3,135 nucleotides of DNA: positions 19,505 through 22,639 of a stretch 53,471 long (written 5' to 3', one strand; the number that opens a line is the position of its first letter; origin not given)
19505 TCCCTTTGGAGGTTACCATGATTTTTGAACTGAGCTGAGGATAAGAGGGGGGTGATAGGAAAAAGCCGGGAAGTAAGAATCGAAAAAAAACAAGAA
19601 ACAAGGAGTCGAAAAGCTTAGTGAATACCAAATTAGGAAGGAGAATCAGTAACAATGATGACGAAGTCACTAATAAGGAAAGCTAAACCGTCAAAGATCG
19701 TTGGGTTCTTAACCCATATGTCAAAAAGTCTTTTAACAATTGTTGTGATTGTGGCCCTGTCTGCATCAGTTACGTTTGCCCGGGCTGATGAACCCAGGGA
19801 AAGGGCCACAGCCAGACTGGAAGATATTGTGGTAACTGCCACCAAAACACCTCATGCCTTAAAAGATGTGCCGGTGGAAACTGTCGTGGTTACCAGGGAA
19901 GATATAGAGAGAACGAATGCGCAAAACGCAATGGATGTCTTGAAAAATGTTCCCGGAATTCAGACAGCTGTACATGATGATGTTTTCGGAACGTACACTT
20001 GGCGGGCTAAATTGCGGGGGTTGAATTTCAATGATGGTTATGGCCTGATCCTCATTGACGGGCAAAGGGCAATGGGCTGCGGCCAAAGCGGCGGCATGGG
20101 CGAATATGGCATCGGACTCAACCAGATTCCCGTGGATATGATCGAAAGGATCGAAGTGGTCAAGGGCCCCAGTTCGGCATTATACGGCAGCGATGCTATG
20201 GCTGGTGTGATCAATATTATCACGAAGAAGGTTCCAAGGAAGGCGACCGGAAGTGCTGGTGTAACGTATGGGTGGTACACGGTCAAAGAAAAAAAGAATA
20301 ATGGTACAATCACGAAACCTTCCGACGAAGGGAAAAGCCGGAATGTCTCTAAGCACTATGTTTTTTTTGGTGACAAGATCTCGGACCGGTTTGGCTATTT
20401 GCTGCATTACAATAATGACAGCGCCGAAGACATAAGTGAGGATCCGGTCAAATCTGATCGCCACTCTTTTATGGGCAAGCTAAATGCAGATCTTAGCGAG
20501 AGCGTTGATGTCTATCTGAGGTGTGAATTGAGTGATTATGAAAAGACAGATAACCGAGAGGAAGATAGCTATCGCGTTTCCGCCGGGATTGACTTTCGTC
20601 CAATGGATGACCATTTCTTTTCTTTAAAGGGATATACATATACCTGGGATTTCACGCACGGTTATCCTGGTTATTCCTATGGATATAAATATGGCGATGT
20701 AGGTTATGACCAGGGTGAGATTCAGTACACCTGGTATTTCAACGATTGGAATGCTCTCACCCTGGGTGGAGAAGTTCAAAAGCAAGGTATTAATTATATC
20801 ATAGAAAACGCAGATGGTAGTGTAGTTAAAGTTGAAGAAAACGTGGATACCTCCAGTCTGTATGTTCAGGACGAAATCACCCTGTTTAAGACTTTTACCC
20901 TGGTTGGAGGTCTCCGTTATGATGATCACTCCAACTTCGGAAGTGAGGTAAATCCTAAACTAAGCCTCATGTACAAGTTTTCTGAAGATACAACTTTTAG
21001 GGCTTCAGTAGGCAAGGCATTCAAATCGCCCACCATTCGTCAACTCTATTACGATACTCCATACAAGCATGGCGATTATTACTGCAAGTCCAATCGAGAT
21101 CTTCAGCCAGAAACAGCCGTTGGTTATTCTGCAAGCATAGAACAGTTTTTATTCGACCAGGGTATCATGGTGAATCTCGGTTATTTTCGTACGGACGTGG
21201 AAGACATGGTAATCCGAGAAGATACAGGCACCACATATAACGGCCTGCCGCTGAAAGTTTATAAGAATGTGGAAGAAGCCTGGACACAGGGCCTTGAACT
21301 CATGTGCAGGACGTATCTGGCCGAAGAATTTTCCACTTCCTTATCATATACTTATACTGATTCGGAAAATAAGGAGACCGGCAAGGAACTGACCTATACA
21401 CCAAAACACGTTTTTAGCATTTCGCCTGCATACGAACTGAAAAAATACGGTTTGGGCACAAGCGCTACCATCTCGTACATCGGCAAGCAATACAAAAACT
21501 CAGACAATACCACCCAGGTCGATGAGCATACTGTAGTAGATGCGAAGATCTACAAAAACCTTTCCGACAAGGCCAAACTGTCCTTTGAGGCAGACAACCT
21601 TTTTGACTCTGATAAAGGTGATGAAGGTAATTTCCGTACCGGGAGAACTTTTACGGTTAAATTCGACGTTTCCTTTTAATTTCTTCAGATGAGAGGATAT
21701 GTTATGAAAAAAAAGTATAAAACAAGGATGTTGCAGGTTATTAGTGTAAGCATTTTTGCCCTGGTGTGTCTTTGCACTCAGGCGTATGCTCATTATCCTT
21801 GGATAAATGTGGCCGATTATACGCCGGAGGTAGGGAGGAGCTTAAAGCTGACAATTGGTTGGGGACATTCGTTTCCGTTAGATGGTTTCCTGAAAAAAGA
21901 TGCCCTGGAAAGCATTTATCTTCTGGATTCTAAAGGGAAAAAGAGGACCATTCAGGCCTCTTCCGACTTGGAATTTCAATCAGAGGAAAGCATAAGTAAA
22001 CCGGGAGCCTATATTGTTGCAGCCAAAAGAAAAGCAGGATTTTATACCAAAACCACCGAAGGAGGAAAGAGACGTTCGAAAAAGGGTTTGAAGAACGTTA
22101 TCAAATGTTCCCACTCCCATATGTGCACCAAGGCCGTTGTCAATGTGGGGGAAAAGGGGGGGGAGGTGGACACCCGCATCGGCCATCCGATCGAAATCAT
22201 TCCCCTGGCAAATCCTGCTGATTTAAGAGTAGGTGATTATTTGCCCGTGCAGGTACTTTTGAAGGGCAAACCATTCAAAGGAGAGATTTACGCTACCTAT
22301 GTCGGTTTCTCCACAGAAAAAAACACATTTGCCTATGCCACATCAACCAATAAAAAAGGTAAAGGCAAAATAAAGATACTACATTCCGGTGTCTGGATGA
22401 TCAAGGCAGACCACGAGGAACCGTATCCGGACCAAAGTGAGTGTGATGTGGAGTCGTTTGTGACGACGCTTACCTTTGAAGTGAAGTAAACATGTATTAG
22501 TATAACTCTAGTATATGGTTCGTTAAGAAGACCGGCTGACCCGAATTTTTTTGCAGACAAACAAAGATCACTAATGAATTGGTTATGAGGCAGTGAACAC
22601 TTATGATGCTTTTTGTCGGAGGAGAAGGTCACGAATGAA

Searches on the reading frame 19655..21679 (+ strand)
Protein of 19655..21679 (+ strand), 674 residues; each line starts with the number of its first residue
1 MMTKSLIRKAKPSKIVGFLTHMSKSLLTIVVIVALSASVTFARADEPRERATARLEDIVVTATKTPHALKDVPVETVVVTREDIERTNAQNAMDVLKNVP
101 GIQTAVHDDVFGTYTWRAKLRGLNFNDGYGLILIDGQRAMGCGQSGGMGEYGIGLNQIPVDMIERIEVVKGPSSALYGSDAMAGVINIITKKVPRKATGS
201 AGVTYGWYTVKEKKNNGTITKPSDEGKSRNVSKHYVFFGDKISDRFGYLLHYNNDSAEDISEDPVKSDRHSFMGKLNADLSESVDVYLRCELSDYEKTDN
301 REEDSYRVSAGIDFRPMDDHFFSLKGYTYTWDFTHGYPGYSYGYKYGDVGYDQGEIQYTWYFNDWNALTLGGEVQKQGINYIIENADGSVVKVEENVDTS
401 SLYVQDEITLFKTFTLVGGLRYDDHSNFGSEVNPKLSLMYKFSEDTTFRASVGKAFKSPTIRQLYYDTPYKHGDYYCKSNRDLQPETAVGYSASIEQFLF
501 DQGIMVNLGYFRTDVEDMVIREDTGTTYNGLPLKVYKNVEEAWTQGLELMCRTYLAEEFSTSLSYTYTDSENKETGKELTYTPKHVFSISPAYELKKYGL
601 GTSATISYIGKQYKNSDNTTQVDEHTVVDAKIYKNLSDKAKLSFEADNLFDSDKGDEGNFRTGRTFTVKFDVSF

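Call 44: search_protein_families(library=pfam, proteins=[window:19655-21679:+], max_evalue=0.001)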
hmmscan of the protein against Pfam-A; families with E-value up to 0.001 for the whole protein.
window:19655-21679:+ (674 aa): 2 families
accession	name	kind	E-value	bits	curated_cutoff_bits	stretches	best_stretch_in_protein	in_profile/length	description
PF00593.30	TonB_dep_Rec_b-barrel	-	1.3e-52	180.6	27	1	294-649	49-436/436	TonB dependent receptor-like, beta-barrel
PF07715.20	Plug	-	2.8e-25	89.3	23.9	1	69-185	2-107/107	TonB-dependent Receptor Plug Domain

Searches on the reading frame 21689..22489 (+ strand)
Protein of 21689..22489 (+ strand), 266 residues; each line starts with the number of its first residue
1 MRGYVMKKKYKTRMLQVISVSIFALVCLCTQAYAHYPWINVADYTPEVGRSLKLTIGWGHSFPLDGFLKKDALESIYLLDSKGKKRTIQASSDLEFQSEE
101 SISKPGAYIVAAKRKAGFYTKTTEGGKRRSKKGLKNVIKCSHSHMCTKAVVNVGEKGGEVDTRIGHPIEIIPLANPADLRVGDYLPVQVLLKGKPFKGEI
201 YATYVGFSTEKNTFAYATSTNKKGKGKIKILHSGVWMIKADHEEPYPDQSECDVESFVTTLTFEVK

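Call 44: search_protein_families(library=pfam, proteins=[window:21689-22489:+], max_evalue=0.001)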
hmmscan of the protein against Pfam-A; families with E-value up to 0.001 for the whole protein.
window:21689-22489:+ (266 aa): 1 family
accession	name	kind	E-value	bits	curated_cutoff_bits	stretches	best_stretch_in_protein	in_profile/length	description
PF10670.15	DUF4198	-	1.3e-45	156.6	34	1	32-243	1-208/209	Domain of unknown function (DUF4198)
